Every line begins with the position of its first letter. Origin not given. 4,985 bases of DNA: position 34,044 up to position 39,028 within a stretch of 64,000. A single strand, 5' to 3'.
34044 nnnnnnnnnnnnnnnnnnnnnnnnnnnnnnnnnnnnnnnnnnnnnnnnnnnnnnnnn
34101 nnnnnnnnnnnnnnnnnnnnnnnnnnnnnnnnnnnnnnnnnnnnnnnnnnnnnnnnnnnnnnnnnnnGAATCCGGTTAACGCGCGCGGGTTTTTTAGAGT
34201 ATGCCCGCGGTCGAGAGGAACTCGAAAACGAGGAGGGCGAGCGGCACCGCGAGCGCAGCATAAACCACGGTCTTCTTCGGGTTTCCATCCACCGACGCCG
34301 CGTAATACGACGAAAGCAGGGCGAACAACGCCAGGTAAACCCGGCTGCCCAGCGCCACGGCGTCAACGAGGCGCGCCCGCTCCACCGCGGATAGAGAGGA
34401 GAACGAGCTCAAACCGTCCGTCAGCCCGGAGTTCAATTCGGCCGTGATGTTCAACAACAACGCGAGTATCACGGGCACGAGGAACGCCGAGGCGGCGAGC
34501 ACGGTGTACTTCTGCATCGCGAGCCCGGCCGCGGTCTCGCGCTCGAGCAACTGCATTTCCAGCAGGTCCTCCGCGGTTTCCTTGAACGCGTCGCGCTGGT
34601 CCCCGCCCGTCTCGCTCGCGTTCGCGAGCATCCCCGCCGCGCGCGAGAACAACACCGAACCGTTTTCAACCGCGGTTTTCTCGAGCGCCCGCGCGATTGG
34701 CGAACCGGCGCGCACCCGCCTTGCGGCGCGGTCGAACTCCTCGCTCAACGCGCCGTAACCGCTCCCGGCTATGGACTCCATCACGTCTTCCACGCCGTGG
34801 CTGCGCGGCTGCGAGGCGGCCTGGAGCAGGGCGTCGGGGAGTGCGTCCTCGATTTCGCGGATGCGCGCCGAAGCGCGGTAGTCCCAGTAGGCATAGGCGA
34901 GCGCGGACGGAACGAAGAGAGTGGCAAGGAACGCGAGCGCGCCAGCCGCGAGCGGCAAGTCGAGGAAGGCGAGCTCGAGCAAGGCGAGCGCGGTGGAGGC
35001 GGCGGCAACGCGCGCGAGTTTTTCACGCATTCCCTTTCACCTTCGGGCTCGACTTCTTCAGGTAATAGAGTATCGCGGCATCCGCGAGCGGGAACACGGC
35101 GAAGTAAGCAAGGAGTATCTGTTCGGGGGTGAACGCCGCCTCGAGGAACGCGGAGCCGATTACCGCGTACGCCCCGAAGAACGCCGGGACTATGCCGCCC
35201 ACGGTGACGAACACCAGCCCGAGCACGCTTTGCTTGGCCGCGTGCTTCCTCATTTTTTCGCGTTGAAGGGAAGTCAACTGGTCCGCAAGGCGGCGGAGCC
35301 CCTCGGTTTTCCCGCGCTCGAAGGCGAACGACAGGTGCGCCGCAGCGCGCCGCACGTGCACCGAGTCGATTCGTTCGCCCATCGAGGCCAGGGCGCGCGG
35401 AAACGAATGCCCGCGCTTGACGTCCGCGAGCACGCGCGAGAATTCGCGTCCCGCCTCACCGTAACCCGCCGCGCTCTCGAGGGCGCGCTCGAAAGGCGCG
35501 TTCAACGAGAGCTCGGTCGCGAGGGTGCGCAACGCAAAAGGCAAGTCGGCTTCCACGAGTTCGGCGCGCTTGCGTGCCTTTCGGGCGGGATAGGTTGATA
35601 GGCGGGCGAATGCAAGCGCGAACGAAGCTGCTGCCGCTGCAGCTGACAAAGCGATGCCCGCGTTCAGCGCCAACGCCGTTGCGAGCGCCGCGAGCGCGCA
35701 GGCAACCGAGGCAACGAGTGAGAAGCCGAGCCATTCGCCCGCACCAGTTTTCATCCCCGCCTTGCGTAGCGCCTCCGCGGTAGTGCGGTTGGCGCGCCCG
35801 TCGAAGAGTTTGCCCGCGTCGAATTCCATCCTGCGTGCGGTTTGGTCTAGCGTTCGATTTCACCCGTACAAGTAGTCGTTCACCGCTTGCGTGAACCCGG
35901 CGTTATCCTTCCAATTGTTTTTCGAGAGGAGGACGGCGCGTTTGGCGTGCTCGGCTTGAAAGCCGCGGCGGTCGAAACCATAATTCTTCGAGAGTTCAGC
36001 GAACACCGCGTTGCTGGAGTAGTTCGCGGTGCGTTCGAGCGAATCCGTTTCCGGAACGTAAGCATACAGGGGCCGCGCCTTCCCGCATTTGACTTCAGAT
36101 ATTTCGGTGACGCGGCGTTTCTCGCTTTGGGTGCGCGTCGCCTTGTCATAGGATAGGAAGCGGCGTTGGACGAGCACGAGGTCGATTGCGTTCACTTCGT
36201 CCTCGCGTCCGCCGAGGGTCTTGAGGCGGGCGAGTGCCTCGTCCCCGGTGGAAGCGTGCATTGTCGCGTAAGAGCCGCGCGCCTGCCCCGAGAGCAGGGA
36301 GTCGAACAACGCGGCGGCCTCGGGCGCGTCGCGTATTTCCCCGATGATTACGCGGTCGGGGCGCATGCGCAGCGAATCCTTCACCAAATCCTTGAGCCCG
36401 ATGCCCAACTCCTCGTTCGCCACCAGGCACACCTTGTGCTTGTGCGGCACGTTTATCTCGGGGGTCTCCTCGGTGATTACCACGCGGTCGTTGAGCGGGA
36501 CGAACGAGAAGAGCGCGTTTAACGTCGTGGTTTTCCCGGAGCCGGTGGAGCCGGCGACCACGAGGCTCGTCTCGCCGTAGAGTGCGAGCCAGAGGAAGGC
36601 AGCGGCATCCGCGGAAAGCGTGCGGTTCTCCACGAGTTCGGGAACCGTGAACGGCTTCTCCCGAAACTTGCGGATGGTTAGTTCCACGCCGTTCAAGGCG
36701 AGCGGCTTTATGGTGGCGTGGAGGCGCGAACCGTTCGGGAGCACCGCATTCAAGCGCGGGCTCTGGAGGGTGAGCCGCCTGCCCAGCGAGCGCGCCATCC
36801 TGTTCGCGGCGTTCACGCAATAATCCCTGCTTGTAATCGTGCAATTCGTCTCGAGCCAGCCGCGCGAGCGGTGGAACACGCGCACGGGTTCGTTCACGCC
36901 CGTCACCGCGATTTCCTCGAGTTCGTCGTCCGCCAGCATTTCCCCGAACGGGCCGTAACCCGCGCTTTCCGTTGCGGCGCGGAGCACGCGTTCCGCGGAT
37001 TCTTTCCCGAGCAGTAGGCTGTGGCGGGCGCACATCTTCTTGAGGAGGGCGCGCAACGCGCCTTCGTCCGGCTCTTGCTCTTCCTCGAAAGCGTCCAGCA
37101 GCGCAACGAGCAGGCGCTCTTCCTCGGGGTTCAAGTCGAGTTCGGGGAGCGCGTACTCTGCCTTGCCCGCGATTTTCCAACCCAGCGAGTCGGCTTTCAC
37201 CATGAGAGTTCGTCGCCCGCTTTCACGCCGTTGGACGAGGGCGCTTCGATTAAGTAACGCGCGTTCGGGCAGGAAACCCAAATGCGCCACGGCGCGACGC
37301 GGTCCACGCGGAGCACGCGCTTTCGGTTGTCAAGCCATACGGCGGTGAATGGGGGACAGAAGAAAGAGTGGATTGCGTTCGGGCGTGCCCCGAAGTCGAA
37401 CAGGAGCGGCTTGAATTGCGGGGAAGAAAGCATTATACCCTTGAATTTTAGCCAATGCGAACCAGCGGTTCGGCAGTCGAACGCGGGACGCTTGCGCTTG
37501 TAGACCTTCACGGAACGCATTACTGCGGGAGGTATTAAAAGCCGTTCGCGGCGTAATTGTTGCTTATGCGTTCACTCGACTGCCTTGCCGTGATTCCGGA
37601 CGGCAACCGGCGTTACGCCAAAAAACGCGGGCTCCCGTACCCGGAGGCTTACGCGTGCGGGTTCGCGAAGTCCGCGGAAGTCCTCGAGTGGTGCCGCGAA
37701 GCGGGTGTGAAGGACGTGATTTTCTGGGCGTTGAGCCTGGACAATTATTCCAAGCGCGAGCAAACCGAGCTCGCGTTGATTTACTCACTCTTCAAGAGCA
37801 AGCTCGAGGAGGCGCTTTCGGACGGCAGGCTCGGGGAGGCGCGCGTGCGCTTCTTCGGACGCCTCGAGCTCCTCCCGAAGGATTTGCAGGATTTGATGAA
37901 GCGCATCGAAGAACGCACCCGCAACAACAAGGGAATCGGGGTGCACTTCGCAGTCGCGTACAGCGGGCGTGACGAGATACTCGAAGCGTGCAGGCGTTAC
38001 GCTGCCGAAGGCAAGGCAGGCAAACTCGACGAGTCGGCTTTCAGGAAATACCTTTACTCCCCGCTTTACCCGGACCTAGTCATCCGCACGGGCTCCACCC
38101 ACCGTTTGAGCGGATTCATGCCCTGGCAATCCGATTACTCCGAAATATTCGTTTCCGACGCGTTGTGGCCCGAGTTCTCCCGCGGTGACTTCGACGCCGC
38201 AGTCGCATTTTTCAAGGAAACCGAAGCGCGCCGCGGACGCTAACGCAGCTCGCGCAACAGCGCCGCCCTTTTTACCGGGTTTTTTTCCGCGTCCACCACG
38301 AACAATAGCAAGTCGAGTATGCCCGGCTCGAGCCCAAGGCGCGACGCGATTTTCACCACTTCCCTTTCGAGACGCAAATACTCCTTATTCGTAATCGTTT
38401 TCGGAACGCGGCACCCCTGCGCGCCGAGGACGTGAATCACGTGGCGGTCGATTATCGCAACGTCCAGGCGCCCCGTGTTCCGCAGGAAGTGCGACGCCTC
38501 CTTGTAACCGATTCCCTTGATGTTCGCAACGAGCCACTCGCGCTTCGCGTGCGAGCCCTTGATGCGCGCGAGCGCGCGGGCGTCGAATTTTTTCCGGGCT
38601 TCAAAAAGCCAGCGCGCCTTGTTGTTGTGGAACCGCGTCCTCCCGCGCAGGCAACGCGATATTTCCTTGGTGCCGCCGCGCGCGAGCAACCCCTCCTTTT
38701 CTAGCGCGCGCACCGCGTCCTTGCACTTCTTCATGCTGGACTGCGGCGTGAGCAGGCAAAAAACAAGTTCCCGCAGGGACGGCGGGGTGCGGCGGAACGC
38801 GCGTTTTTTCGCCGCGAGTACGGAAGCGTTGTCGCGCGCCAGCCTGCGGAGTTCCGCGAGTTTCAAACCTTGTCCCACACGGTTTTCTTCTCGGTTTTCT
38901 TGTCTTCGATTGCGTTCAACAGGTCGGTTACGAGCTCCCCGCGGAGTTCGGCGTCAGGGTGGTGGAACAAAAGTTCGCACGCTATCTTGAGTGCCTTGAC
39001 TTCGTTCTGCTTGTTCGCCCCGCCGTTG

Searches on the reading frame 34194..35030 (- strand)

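Call 6: search_protein_families(library=pfam, proteins=[window:34194-35030:-], max_evalue=0.01)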
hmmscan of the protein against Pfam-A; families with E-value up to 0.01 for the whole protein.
window:34194-35030:- (278 aa): 1 family
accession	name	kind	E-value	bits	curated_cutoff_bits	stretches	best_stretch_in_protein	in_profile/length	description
PF00482.28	T2SSF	-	4.3e-15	56.2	25.2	1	79-192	14-124/125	Type II secretion system (T2SS), protein F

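Call 20: search_protein_families(library=ncbifam, proteins=[window:34194-35030:-], max_evalue=0.01)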
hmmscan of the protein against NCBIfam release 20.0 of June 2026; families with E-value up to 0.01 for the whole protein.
window:34194-35030:- (278 aa): 1 family
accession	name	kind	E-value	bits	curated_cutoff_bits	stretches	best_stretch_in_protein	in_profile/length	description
NF004704.2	PRK06041.1-2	equivalog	0.0018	17.1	550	1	48-254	317-527/555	archaellar assembly protein ArlJ/FlaJ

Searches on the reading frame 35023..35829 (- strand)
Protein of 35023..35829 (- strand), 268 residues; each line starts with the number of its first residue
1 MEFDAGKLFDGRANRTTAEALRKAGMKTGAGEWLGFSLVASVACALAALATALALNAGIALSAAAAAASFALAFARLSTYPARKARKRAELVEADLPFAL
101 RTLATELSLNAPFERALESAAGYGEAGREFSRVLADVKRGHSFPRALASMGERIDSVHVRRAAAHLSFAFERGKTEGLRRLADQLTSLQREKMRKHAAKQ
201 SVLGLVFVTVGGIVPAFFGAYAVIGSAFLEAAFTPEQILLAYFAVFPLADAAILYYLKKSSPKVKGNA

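Call 6: search_protein_families(library=pfam, proteins=[window:35023-35829:-], max_evalue=0.01)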
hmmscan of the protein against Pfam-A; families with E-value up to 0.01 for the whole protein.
window:35023-35829:- (268 aa): 1 family
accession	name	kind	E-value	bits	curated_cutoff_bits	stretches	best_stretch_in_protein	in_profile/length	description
PF00482.28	T2SSF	-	9.8e-11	42.1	25.2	1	99-217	1-120/125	Type II secretion system (T2SS), protein F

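Call 20: search_protein_families(library=ncbifam, proteins=[window:35023-35829:-], max_evalue=0.01)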
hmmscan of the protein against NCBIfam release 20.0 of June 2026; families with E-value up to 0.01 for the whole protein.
window:35023-35829:- (268 aa): 0 families

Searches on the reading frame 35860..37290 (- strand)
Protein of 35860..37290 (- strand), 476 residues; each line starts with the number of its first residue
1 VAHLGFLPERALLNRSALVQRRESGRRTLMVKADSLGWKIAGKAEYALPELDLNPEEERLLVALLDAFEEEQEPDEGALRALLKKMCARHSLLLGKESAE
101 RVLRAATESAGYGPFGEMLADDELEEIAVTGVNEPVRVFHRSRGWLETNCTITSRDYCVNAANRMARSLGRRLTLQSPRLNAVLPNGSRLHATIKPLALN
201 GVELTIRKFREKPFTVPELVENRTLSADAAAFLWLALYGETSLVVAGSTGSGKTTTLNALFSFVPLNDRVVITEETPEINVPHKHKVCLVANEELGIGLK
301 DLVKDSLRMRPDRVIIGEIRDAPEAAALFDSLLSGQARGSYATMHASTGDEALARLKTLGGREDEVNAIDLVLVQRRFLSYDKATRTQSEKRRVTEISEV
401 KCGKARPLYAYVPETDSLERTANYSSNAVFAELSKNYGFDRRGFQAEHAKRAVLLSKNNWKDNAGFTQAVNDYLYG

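Call 6: search_protein_families(library=pfam, proteins=[window:35860-37290:-], max_evalue=0.01)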
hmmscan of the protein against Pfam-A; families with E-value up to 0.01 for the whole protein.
window:35860-37290:- (476 aa): 4 families
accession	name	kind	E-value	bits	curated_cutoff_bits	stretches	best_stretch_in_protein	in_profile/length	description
PF00437.27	T2SSE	-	1.2e-36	126.6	24.9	1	172-405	65-305/370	Type II/IV secretion system protein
PF13191.12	AAA_16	-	0.001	20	32.6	0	241-282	25-65/167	AAA ATPase domain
PF13401.12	AAA_22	-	0.001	19.8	27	1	239-278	4-38/130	AAA domain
PF01580.24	FtsK_SpoIIIE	-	0.0048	16.8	24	1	242-260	41-59/221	FtsK/SpoIIIE family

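Call 20: search_protein_families(library=ncbifam, proteins=[window:35860-37290:-], max_evalue=0.01)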
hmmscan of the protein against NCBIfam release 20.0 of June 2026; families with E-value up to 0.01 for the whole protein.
window:35860-37290:- (476 aa): 18 families
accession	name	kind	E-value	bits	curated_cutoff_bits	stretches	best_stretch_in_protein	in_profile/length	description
NF058587.1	archaellum_moto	equivalog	2.6e-54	184.8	550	1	56-467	91-508/527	archaellum flagellar ATPase motor FlaI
TIGR03819.1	heli_sec_ATPase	hypoth_equivalog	4.5e-54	183.9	373.15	1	90-360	29-301/340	TadA family conjugal transfer-associated ATPase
TIGR02788.1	VirB11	equivalog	2.1e-40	138.7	249.95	2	227-370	131-276/308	P-type DNA transfer ATPase VirB11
TIGR02782.1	TrbB_P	equivalog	2.1e-36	125.8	304.55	1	157-401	53-294/303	P-type conjugative transfer ATPase TrbB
NF053672.1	bindosome_BasE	exception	1.4e-31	109.8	1000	1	112-416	138-446/512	bindosome assembly system ATPase subunit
NF010469.0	PRK13894.1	subfamily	2.4e-28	99.4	508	1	166-401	75-308/320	conjugal transfer ATPase TrbB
NF010407.0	PRK13833.1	subfamily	7.8e-25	88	499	1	166-362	70-265/323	conjugal transfer protein TrbB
NF010425.0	PRK13851.1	equivalog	3.4e-24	85.4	461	1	226-355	148-279/344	type IV secretion system protein VirB11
NF010475.0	PRK13900.1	equivalog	1.9e-23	83.1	389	2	228-358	148-281/333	type IV secretion system ATPase VirB11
NF041000.1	ATPase_ComGA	equivalog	7.7e-23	80.8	300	1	243-376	131-263/267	competence type IV pilus ATPase ComGA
TIGR01420.1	pilT_fam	subfamily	2.1e-13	50.3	319.1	1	243-356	125-239/343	PilT/PilU family type 4a pilus ATPase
TIGR02533.1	type_II_gspE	equivalog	5.8e-12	45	630.25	1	243-391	246-394/486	type II secretion system ATPase GspE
TIGR02538.1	type_IV_pilB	equivalog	9.7e-11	41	675.65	1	243-376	319-450/564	type IV-A pilus assembly ATPase PilB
NF007755.0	PRK10436.1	equivalog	2.2e-10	39.8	617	1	243-379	222-356/465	type II secretion system protein GspE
NF053534.1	T4PilAsmATPsTfpB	equivalog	2.8e-10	39.2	850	1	242-369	338-462/584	type IV pilus assembly ATPase TfpB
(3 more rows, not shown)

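Call 28: search_solved_structures(query=window:35860-37290:-, max_evalue=1e-10)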
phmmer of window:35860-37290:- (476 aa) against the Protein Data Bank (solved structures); distinct sequences matched with E-value up to 1e-10: 10.
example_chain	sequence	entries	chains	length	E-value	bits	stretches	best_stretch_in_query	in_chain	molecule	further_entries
2oap_1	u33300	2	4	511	2.8e-46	161.7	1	62-393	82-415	Type II secretion system protein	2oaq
8rjf_A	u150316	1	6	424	4.2e-44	154.4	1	85-400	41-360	Pilus assembly ATPase CpaF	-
8rkd_E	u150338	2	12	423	4.3e-44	154.4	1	85-400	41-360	Pilus assembly ATPase CpaF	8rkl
9e24_A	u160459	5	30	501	7.2e-44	153.7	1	85-400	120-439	CpaF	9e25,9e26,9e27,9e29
4ii7_A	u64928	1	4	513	1.4e-37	133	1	57-400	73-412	FlaI ATPase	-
4ihq_A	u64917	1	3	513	9.5e-37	130.2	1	57-400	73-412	FlaI ATPase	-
1g6o_A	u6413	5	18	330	1.2e-21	80.4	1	96-362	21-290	CAG-ALPHA | virB11 homolog | Cag-alfa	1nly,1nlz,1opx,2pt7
6bge_A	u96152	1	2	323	1.3e-21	80.3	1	96-362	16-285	VirB11-like protein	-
2gza_A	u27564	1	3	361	3.9e-18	68.9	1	98-358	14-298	Type IV secretion system protein VirB11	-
10my_A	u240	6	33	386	7.1e-13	51.5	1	237-373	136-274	PilT/PilU family type 4a pilus ATPase | Twitching motility protein PilT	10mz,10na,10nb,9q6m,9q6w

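Call 92: find_related_loci(query=window:35860-37290:-, collection=metagenome_contigs, flank=6000)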
Query window:35860-37290:- (476 aa) in metagenome_contigs; peptide patterns used: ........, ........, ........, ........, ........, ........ (x = any residue, [..] = any of these).
218 stretches matched a pattern; 17 encode a relative of the query (tblastn E <= 1e-3); 17 distinct loci.
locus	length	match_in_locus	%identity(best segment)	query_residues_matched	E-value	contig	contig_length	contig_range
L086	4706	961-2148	52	24-411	5e-121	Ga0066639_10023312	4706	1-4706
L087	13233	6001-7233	44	47-442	8e-103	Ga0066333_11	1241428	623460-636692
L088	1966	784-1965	42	41-453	7e-104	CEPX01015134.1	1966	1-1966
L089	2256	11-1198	44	83-473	7e-100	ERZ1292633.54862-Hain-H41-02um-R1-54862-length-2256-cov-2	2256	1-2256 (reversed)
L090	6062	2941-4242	31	39-455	6e-53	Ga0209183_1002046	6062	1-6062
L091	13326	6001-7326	31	39-466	3e-53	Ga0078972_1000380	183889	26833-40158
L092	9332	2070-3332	31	39-438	3e-53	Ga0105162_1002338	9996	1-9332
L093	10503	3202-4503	31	39-455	7e-53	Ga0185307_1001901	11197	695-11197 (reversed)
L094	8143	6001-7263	31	39-438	3e-53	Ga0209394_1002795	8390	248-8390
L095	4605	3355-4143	38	118-377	6e-48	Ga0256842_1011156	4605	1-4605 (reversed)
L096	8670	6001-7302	31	39-455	4e-47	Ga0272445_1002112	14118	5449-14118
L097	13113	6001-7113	29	110-473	5e-47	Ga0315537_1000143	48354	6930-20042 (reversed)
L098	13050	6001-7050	31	40-356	1e-45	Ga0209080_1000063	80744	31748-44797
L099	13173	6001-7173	28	42-429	2e-41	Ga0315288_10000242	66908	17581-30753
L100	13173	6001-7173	28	42-429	1e-40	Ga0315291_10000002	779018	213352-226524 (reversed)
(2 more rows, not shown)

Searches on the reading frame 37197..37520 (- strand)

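Call 49: search_protein_families(library=pfam, proteins=[window:37197-37520:-], max_evalue=0.01)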
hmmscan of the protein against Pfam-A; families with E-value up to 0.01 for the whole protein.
window:37197-37520:- (107 aa): 1 family
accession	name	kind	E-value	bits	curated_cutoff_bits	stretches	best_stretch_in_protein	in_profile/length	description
PF02643.20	DUF192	-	0.0052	17.3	27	1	16-107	3-96/96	Uncharacterized ACR, COG1430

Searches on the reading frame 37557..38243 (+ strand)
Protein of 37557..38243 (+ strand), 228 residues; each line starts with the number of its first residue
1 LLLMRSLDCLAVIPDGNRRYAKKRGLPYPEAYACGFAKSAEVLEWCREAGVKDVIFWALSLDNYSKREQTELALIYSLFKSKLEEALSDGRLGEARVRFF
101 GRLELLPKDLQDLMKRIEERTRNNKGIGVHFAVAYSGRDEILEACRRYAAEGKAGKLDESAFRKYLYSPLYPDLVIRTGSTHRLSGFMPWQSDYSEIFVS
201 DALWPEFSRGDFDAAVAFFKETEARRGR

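Call 6: search_protein_families(library=pfam, proteins=[window:37557-38243:+], max_evalue=0.01)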
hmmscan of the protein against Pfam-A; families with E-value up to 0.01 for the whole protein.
window:37557-38243:+ (228 aa): 1 family
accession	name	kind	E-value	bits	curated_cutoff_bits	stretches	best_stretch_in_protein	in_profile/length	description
PF01255.24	Prenyltransf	-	1.5e-58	198.4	27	1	13-227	1-219/219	Putative undecaprenyl diphosphate synthase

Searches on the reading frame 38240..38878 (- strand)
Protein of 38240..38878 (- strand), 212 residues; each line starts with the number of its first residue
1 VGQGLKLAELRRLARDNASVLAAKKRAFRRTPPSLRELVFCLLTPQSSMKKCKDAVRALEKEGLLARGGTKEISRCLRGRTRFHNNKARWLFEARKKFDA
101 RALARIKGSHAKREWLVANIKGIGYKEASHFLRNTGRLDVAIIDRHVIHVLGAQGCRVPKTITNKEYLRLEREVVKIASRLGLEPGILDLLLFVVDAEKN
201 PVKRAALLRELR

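Call 6: search_protein_families(library=pfam, proteins=[window:38240-38878:-], max_evalue=0.01)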
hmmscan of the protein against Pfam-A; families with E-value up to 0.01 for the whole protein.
window:38240-38878:- (212 aa): 1 family
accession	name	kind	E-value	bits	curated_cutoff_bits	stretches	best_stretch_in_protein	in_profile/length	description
PF22175.2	Ogg-HhH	-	8.4e-44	149.6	27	1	35-182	21-172/173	8-oxoguanine DNA glycosylase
